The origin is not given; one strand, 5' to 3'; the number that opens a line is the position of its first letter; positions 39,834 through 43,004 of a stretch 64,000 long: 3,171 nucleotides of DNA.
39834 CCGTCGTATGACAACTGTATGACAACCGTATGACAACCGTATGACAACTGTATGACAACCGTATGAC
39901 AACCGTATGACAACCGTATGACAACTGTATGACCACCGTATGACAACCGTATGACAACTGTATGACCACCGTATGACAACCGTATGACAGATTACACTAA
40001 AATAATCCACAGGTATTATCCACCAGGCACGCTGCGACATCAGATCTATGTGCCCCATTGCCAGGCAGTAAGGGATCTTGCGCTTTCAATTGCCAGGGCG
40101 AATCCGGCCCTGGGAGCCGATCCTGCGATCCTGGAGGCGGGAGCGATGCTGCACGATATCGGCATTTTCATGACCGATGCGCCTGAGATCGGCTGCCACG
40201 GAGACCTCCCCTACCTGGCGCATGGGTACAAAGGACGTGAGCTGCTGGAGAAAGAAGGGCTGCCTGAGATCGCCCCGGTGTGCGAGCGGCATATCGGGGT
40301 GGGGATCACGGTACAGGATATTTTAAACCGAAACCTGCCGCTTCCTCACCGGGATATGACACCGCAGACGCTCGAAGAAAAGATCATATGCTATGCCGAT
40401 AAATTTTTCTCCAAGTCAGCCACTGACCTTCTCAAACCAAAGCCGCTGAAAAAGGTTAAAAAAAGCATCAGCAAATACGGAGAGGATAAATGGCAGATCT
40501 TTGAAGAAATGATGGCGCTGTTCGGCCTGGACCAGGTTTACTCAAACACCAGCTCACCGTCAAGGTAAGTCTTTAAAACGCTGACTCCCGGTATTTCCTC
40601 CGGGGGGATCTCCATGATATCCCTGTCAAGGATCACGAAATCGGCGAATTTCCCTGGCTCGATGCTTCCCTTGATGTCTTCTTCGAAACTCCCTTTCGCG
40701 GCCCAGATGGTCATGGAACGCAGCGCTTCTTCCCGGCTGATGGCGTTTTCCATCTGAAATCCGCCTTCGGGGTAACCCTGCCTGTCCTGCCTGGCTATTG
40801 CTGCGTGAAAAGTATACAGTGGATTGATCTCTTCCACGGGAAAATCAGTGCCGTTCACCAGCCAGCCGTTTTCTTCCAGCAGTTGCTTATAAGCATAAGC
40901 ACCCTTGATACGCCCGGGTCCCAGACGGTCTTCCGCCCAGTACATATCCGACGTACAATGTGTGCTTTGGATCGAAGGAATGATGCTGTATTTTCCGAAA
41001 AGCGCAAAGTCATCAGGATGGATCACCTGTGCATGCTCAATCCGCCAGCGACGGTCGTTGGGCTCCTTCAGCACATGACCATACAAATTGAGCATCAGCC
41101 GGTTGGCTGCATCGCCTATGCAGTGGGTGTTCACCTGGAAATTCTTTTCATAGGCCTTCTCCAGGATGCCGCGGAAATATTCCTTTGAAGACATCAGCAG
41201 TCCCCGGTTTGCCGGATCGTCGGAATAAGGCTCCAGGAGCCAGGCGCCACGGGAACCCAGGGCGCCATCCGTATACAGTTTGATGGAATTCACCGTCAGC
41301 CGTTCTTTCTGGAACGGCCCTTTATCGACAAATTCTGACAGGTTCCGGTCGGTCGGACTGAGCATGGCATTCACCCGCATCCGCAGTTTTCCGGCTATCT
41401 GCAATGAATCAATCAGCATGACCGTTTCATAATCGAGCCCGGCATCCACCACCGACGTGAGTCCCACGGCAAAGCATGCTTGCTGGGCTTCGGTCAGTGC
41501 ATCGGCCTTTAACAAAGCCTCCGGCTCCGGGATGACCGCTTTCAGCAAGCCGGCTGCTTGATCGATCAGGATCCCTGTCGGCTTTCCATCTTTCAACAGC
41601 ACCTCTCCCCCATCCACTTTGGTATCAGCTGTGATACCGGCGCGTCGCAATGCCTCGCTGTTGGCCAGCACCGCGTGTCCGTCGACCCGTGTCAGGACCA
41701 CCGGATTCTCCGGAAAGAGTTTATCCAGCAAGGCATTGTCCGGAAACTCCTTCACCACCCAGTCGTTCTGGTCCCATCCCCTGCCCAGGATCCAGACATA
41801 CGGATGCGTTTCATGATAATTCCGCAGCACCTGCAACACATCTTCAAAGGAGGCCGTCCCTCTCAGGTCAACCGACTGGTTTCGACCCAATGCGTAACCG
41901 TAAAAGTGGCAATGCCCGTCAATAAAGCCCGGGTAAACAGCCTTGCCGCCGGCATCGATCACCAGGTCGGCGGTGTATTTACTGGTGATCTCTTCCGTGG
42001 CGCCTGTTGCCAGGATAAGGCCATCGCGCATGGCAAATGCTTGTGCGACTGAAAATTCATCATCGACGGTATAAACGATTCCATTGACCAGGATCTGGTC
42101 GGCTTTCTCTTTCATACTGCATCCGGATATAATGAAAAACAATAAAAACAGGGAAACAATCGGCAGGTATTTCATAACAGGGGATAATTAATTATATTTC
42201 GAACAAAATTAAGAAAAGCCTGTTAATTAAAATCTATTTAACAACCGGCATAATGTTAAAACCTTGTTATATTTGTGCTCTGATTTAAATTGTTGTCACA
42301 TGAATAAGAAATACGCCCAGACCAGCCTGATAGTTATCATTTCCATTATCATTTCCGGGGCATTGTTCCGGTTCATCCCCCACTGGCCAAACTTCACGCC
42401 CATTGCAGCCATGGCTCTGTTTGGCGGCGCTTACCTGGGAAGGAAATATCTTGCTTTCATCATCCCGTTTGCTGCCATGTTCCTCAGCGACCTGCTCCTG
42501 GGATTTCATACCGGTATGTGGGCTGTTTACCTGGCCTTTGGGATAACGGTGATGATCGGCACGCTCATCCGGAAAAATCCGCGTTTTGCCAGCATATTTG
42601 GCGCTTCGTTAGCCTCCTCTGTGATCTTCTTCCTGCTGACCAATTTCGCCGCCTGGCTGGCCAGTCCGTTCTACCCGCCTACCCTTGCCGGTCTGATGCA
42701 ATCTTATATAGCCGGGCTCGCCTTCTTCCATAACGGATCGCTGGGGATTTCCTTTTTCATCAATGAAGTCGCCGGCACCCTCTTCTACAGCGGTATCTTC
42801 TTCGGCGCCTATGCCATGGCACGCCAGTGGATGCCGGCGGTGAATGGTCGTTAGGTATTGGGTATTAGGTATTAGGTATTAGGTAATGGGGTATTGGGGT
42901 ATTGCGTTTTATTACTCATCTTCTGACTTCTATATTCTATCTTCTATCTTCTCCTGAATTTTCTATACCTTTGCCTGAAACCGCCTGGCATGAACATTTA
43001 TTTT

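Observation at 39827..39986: Ladder of 14 ATGA-coupled start-stop mini-ORFs (MTTV) linking the hydrolase stop codon to the HD-domain gene start codon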

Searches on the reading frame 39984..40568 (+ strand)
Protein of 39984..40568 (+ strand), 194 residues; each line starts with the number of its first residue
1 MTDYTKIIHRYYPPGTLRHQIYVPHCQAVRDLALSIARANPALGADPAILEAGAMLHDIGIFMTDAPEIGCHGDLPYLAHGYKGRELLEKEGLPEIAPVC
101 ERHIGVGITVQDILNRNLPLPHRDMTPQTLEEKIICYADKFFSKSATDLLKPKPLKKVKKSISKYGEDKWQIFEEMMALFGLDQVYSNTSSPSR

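Call 8: search_protein_families(library=pfam, proteins=[window:39984-40568:+])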
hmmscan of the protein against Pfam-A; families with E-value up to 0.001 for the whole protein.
window:39984-40568:+ (194 aa): 1 family
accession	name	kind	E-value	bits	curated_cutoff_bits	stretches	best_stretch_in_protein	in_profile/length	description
PF01966.28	HD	-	3.2e-10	40.7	22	1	25-141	4-113/116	HD domain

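Call 9: search_protein_families(library=ncbifam, proteins=[window:39984-40568:+])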
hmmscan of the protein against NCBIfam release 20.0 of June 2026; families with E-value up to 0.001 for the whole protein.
window:39984-40568:+ (194 aa): 4 families
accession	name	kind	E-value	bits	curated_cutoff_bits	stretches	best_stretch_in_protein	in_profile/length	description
TIGR00295.1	TIGR00295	hypoth_equivalog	1.1e-18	67.5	172.35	1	23-142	15-124/164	TIGR00295 family protein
NF009343.0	PRK12703.1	equivalog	8.7e-16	57.7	434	1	22-166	188-317/339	tRNA (cytidine(56)-2'-O)-methyltransferase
TIGR00277.1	HDIG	domain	5.2e-10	39.1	27.6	1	19-97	2-75/84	HDIG domain-containing metalloprotein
NF045665.1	NTPtran_DVU1551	equivalog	1.9e-06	27.2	315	1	22-150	218-319/359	DVU_1551 family NTP transferase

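Call 11: find_encoding_contigs(protein=window:39984-40568:+, flank=10000, max_places=10)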
Protein window:39984-40568:+ (194 aa): no gene with exactly this product is on record in the collection.
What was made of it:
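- Tried and rejected: Exact look-up of the window's HD protein returned nothing (call 11).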

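Call 12: find_homologous_proteins(query=window:39984-40568:+)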
Query window:39984-40568:+ (194 aa): 7795 proteins with E <= 0.001 among 7934 candidates; the best 120 are listed.
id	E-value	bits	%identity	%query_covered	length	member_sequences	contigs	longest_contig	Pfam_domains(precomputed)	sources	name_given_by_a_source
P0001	9.5e-129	445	100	100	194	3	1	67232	PF01966.29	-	-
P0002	1.2e-110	386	86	100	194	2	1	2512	PF01966.29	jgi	-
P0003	1.9e-109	382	86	100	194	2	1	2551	PF01966.29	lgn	-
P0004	5.0e-94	331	75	99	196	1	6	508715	PF01966.29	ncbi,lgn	-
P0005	1.1e-91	324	74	97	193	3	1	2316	PF01966.29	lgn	-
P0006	1.7e-90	320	73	96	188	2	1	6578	PF01966.29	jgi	jgi:uncharacterized protein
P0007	8.5e-90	318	72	97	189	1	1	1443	PF01966.29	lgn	-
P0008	8.7e-90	318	72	98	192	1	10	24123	PF01966.29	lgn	-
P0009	2.7e-89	316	70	97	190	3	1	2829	PF01966.29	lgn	-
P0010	3.2e-89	316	71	96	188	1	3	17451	PF01966.29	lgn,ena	-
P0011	7.6e-89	315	76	94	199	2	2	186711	PF01966.29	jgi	jgi:uncharacterized protein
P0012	1.4e-88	314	76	93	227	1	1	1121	PF01966.29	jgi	jgi:uncharacterized protein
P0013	1.6e-88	314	72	96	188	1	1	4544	PF01966.29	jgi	jgi:uncharacterized protein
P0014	2.3e-88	313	72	94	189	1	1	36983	PF01966.29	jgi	jgi:uncharacterized protein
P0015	5.7e-88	312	74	94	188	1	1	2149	PF01966.29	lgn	-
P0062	1.2e-84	301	71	94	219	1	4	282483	PF01966.29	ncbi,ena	-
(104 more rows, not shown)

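Call 13: find_encoding_contigs(protein=P0002, flank=10000, max_places=6)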
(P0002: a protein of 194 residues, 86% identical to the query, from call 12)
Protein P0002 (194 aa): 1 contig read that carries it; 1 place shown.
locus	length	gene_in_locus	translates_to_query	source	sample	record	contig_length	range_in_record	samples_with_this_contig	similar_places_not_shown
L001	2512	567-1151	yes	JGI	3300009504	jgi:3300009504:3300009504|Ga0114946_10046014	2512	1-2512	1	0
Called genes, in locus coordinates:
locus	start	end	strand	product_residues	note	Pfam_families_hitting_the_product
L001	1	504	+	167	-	?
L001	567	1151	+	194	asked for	PF01966:HD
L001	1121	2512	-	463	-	?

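Call 14: find_encoding_contigs(protein=P0003, flank=10000, max_places=6)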
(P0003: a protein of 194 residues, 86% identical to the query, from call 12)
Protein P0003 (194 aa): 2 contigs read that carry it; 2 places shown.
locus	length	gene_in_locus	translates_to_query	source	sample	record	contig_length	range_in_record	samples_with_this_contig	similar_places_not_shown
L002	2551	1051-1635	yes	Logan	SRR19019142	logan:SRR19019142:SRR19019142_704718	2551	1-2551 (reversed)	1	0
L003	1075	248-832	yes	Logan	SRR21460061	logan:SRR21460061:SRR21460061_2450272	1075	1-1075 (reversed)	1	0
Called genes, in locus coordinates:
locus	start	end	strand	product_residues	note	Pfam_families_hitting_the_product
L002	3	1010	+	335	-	?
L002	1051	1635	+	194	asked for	PF01966:HD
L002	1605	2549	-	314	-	?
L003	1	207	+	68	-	?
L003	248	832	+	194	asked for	PF01966:HD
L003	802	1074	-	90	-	?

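Call 15: find_encoding_contigs(protein=P0004, flank=10000, max_places=6)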
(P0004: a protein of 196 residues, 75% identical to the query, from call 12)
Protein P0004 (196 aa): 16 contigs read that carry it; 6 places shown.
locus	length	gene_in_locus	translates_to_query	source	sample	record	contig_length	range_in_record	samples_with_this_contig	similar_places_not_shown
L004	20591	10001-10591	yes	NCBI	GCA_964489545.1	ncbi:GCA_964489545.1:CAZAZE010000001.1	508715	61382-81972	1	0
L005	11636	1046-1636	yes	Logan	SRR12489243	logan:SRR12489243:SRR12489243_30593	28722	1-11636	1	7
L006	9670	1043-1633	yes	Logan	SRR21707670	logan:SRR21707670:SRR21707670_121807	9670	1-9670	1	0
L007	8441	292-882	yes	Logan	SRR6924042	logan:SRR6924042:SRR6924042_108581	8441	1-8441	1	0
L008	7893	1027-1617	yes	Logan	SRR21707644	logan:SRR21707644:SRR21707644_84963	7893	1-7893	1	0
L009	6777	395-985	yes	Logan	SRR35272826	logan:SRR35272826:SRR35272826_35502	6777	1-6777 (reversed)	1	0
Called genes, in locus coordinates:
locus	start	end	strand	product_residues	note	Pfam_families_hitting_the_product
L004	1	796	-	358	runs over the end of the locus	-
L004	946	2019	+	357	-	PF00266:Aminotran_5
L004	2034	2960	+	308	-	PF00389:2-Hacid_dh, PF02826:2-Hacid_dh_C, PF03446:NAD_binding_2 (weak)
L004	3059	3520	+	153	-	PF05635:23S_rRNA_IVP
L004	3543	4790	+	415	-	PF06245:DUF1015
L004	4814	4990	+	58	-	PF12802:MarR_2 (weak)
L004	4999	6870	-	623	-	PF00884:Sulfatase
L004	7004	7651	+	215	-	PF01168:Ala_racemase_N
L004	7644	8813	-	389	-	PF10509:GalKase_gal_bdg, PF00288:GHMP_kinases_N, PF08544:GHMP_kinases_C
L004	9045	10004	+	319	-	PF00561:Abhydrolase_1, PF12146:Hydrolase_4, PF12697:Abhydrolase_6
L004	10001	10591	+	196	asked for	PF01966:HD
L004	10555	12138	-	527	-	PF07969:Amidohydro_3, PF01979:Amidohydro_1 (weak)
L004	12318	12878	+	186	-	PF20221:DUF6580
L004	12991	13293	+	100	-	-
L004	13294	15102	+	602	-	PF02518:HATPase_c (weak), PF13589:HATPase_c_3, PF01119:DNA_mis_repair, PF08676:MutL_C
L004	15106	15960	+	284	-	PF08551:DUF1751, PF01694:Rhomboid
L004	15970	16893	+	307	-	PF01694:Rhomboid, PF20216:DUF6576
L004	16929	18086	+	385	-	PF28535:DUF8431, PF03372:Exo_endo_phos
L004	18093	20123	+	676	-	PF00270:DEAD (faint), PF04851:ResIII, PF17757:UvrB_inter, PF27431:UvrB_3rd, PF00271:Helicase_C, PF12344:UvrB, PF02151:UVR (weak)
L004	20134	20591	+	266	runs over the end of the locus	PF00459:Inositol_P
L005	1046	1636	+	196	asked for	PF01966:HD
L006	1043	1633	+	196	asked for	PF01966:HD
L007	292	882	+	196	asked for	PF01966:HD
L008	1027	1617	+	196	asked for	PF01966:HD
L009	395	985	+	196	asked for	PF01966:HD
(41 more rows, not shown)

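Call 22: find_related_loci(query=A1, collection=genome_contigs, flank=10000)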
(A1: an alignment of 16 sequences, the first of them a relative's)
Query A1 (194 aa) in genome_contigs; peptide patterns used: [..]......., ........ (x = any residue, [..] = any of these).
600 stretches matched a pattern (row limit reached: there are more); 564 encode a relative of the query (tblastn E <= 1e-3); the best 80 are kept; 80 distinct loci.
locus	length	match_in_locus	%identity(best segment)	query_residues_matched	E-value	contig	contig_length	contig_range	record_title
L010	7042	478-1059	89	1-194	7e-118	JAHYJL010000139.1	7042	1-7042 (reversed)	MAG: Bacteroidales bacterium isolate KA21 NODE_4359_length_7042_cov_4.559942, whole genome shotgun sequence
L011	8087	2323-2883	52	6-192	3e-64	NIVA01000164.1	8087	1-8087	MAG: Bacteroidetes bacterium 4572_114 ex4572_114_scaffold_17769, whole genome shotgun sequence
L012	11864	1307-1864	52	6-191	6e-63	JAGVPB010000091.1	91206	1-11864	MAG: Bacteroidales bacterium isolate DeMMO3_5 c_000000076977, whole genome shotgun sequence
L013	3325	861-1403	55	1-181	1e-62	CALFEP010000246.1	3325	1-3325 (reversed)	MAG TPA_asm: uncultured Bacteroidetes bacterium isolate SRR3330207_bin.16_CONCOCT_v1.1_MAG genome assembly, contig: ERZ7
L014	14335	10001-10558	53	3-188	6e-62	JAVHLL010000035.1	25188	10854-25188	MAG: Thermodesulfovibrionales bacterium isolate Ess09-11 NODE_428_length_25188_cov_470.785461, whole genome shotgun sequ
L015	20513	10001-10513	56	13-183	1e-61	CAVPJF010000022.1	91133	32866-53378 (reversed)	MAG: uncultured Bacteroidales bacterium isolate MFD00032.bin.2.160 genome assembly, contig: contig_37737, whole genome s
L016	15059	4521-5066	51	7-188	2e-61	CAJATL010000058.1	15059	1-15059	MAG: uncultured Bacteroidetes bacterium isolate Loc090907-6m_bin-095 genome assembly, contig: bin-095:058/424, whole gen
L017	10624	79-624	51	7-188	2e-61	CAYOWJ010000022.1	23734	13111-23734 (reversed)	MAG TPA_asm: uncultured Lentimicrobiaceae bacterium isolate SRP272421_co4_479 genome assembly, contig: NODE_4841_length_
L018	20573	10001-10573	51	3-194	1e-60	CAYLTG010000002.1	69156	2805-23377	MAG TPA_asm: uncultured Bacteroidales bacterium isolate binchicken_co176_95 genome assembly, contig: NODE_83_length_6915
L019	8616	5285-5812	54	6-181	9e-60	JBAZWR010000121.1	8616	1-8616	MAG: Thermodesulfovibrionales bacterium isolate SO_2017_GW1_37 NODE_30649_length_8616_cov_1.225468_OW334_2017, whole gen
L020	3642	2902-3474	50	3-193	7e-60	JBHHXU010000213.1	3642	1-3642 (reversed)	MAG: Thermodesulfobacteriota bacterium isolate D_1_bin.2 NODE_18695_length_3642_cov_4.400335, whole genome shotgun seque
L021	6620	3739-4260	55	7-180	2e-59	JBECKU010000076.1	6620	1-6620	MAG: Candidatus Sulfobium sp. isolate ETDI26 k127_1605583, whole genome shotgun sequence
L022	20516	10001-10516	53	7-180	4e-59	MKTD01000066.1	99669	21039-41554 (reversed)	MAG: Bacteroidia bacterium 43-41 SCNpilot_bf_inoc_scaffold_552, whole genome shotgun sequence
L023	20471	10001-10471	57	25-181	5e-59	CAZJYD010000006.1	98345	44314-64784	MAG TPA_asm: uncultured Bacteroidales bacterium isolate SRP141376_co1_300 genome assembly, contig: NODE_544_length_98345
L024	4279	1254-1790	51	3-181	3e-59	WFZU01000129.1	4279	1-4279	MAG: Bacteroidales bacterium isolate S143_32 k151_312066, whole genome shotgun sequence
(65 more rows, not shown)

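Call 26: list_cluster_members(proteins=[P0001, P0002, P0003])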
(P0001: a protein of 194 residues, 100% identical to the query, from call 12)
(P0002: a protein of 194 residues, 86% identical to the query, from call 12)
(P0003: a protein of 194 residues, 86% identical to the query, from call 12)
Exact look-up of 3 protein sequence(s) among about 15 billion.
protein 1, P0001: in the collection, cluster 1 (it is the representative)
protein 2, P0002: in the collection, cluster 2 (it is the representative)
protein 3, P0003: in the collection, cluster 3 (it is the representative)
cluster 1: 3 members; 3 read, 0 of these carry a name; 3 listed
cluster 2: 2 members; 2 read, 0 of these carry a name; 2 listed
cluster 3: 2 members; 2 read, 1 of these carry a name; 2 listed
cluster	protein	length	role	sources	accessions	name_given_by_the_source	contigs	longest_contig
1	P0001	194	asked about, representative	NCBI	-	-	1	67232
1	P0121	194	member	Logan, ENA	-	-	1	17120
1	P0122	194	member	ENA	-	-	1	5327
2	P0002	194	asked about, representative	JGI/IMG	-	-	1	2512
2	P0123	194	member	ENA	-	-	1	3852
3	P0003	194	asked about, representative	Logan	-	-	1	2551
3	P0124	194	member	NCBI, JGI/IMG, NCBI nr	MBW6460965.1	MAG: HDIG domain-containing protein [Bacteroidales bacterium] | HDIG domain-containing protein [Bacteroidales bacterium]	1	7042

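Call 28: find_encoding_contigs(protein=P0121, flank=10000)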
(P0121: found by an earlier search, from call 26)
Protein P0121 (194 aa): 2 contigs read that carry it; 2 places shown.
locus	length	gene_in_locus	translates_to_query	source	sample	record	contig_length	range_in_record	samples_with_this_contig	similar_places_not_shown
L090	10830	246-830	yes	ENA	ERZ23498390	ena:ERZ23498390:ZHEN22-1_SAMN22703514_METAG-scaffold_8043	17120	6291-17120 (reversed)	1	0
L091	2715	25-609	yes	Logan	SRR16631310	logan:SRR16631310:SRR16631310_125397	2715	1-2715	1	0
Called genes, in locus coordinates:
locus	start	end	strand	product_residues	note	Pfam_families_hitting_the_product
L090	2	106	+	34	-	?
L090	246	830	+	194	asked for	PF01966:HD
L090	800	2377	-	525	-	PF07969:Amidohydro_3, PF01979:Amidohydro_1 (weak)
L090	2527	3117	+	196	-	PF20221:DUF6580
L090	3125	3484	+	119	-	-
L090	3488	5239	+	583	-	PF02518:HATPase_c, PF13589:HATPase_c_3, PF01119:DNA_mis_repair, PF08676:MutL_C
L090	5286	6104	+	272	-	PF08551:DUF1751, PF01694:Rhomboid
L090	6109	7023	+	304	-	PF01694:Rhomboid, PF20216:DUF6576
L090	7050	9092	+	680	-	PF00270:DEAD (faint), PF04851:ResIII, PF17757:UvrB_inter, PF27431:UvrB_3rd, PF00271:Helicase_C, PF12344:UvrB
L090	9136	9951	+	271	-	PF00459:Inositol_P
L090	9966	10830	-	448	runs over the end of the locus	PF00254:FKBP_C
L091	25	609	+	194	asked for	PF01966:HD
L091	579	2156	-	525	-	PF07969:Amidohydro_3, PF01979:Amidohydro_1 (weak)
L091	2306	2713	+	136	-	?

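Call 29: find_encoding_contigs(protein=P0122, flank=10000)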
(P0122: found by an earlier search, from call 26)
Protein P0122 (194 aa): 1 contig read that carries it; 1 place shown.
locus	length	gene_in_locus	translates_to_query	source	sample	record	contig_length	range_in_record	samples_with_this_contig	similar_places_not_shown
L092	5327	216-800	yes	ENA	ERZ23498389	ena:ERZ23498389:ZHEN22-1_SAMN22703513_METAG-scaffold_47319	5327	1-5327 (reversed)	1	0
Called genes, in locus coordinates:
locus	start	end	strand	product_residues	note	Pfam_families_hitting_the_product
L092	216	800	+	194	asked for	PF01966:HD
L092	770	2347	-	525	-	PF07969:Amidohydro_3, PF01979:Amidohydro_1 (weak)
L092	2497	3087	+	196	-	PF20221:DUF6580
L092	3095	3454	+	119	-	-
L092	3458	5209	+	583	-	PF02518:HATPase_c, PF13589:HATPase_c_3, PF01119:DNA_mis_repair, PF08676:MutL_C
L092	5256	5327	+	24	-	?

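Call 30: find_encoding_contigs(protein=P0123, flank=10000)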
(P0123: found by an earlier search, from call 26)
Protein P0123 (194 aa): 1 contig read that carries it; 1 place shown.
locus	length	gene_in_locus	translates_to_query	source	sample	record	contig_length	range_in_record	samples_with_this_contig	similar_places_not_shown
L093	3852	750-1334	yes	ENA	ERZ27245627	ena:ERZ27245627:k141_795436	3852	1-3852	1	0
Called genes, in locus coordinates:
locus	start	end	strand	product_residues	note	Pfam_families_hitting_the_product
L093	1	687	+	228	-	?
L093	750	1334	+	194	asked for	PF01966:HD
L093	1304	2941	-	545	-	PF07969:Amidohydro_3, PF01979:Amidohydro_1 (weak)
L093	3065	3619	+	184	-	PF20221:DUF6580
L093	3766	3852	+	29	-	?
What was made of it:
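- Where the hydrolase end is assembled (window, L090, L001/L093), the hydrolase ends on the first ATGA although the 8-bp array differs in length (calls 13, 28, 30).
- Tried and rejected: Cluster members were used instead (calls 26, 28-30).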

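Call 83: find_encoding_contigs(protein=P0062, flank=3000, max_places=2)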
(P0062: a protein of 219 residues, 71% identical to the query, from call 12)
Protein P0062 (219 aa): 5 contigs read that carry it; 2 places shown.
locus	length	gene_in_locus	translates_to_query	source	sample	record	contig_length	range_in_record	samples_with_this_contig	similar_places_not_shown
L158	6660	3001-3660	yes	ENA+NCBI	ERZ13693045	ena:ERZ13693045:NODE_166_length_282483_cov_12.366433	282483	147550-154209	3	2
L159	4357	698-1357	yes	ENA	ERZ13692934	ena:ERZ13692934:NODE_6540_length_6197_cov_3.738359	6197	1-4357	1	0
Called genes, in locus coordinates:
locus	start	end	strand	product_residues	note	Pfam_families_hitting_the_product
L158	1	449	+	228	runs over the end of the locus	PF01168:Ala_racemase_N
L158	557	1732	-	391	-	PF10509:GalKase_gal_bdg, PF00288:GHMP_kinases_N, PF08544:GHMP_kinases_C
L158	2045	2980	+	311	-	PF00561:Abhydrolase_1 (faint), PF12146:Hydrolase_4, PF00326:Peptidase_S9 (weak)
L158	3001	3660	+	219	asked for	PF01966:HD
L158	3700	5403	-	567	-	PF07969:Amidohydro_3, PF01979:Amidohydro_1 (weak)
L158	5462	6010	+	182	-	PF20221:DUF6580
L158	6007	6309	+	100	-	-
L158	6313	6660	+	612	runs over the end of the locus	PF02518:HATPase_c (weak), PF13589:HATPase_c_3, PF01119:DNA_mis_repair, PF08676:MutL_C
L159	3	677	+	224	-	?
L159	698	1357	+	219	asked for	PF01966:HD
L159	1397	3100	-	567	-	PF07969:Amidohydro_3, PF01979:Amidohydro_1 (weak)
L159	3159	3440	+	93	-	-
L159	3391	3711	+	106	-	-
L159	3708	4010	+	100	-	-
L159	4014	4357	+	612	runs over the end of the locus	PF02518:HATPase_c (weak), PF13589:HATPase_c_3, PF01119:DNA_mis_repair, PF08676:MutL_C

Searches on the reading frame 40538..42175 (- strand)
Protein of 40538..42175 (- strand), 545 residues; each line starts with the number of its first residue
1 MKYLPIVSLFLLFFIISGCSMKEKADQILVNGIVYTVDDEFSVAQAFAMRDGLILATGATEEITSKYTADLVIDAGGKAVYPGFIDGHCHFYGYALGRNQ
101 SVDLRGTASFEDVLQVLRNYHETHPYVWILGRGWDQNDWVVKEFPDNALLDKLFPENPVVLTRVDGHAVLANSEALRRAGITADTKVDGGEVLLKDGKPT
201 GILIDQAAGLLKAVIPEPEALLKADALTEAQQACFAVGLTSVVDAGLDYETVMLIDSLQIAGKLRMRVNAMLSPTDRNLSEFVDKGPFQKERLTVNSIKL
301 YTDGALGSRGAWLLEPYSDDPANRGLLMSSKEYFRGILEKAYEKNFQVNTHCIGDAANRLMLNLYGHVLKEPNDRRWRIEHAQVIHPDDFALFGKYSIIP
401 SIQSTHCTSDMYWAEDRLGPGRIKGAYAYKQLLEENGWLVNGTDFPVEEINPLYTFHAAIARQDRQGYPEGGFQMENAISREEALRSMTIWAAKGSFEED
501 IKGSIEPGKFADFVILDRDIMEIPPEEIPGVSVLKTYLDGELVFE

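Call 8: search_protein_families(library=pfam, proteins=[window:40538-42175:-])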
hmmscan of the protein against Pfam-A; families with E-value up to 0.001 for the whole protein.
window:40538-42175:- (545 aa): 2 families
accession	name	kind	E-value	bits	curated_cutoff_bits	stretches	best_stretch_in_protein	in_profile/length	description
PF07969.17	Amidohydro_3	-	3.7e-95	320.6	29.7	1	72-544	2-472/472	Amidohydrolase family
PF01979.26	Amidohydro_1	-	1.1e-11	45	25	1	326-543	129-345/345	Amidohydrolase family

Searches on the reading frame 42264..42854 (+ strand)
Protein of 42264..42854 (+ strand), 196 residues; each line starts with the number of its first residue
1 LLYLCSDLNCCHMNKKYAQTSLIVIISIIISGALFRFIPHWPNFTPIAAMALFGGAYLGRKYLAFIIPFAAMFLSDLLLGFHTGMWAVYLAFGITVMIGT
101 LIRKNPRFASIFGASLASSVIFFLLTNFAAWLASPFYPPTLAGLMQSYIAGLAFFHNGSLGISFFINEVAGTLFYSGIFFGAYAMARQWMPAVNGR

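Call 8: search_protein_families(library=pfam, proteins=[window:42264-42854:+])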
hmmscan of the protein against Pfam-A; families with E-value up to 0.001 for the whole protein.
window:42264-42854:+ (196 aa): 1 family
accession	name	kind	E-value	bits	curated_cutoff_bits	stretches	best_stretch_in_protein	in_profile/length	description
PF20221.3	DUF6580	-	2e-50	171.7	27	1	19-192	4-161/162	Family of unknown function (DUF6580)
